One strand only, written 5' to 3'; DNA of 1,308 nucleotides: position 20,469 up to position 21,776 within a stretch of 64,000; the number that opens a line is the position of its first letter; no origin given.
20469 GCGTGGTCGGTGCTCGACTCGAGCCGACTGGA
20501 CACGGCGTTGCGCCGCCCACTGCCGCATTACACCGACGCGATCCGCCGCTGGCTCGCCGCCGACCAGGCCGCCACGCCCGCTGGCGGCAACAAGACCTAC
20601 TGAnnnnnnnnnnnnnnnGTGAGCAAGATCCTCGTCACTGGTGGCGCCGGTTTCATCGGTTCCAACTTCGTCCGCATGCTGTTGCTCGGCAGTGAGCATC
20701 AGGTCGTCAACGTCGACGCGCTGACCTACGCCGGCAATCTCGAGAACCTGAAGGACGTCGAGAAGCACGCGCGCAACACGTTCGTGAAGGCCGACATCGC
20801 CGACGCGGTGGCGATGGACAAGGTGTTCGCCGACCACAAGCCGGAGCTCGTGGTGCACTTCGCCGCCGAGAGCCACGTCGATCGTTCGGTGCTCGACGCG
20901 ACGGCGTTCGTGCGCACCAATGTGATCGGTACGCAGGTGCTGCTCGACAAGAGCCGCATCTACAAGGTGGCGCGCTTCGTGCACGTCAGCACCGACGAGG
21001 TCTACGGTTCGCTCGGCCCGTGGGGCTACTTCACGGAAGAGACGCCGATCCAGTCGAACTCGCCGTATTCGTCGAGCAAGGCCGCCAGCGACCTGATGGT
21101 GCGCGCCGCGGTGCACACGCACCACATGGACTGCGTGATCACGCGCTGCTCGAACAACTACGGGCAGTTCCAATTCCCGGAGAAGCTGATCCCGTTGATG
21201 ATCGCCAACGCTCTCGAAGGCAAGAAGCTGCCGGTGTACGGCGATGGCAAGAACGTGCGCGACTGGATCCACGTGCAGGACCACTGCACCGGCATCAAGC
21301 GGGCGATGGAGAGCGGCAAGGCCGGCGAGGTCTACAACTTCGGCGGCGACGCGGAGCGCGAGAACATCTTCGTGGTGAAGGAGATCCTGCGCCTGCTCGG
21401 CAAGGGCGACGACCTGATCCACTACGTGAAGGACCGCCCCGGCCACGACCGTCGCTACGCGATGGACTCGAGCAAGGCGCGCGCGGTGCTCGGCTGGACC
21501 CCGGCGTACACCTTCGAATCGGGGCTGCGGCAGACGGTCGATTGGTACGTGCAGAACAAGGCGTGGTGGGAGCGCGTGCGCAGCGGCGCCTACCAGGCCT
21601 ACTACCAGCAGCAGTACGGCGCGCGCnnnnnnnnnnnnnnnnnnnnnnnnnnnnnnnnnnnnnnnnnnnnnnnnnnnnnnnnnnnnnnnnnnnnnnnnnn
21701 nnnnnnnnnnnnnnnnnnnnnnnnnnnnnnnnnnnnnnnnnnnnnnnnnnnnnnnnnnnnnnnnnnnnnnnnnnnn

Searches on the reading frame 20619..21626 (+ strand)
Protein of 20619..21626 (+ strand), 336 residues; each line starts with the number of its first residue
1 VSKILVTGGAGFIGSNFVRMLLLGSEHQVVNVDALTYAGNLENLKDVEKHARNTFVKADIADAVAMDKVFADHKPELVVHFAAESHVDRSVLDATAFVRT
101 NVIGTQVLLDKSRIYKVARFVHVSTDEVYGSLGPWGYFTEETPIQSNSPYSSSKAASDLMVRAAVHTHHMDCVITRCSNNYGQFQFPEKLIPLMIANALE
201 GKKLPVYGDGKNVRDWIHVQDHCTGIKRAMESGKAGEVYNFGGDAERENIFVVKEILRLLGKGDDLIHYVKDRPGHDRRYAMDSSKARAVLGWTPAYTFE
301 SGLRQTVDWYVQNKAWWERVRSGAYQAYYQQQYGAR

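Call 84: search_protein_families(library=pfam, proteins=[window:20619-21626:+], max_evalue=0.001)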
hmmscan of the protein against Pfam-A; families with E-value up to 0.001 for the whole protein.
window:20619-21626:+ (336 aa): 8 families
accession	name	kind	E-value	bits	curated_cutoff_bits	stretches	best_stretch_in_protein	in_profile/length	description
PF16363.11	GDP_Man_Dehyd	-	8.2e-83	279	27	1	5-306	1-332/332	GDP-mannose 4,6 dehydratase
PF01370.27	Epimerase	-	5.4e-68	229.4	20.9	1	4-242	1-240/240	NAD dependent epimerase/dehydratase family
PF02719.21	Polysacc_synt_2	-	1.1e-19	71.2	20.2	1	4-240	1-227/293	Polysaccharide biosynthesis protein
PF01073.25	3Beta_HSD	-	2.1e-19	70.1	22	1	5-220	1-219/280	3-beta hydroxysteroid dehydrogenase/isomerase family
PF04321.23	RmlD_sub_bind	-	1.4e-17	64.2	27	1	3-209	2-178/287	RmlD substrate binding domain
PF07993.18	NAD_binding_4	-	2.8e-10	40.2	20.1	1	6-179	1-206/258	Male sterility protein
PF13460.12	NAD_binding_10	-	5e-07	30.2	27.2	1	8-137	1-114/184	NAD(P)H-binding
PF00106.31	adh_short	-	0.00037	20.5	26.6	0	4-72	3-70/195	short chain dehydrogenase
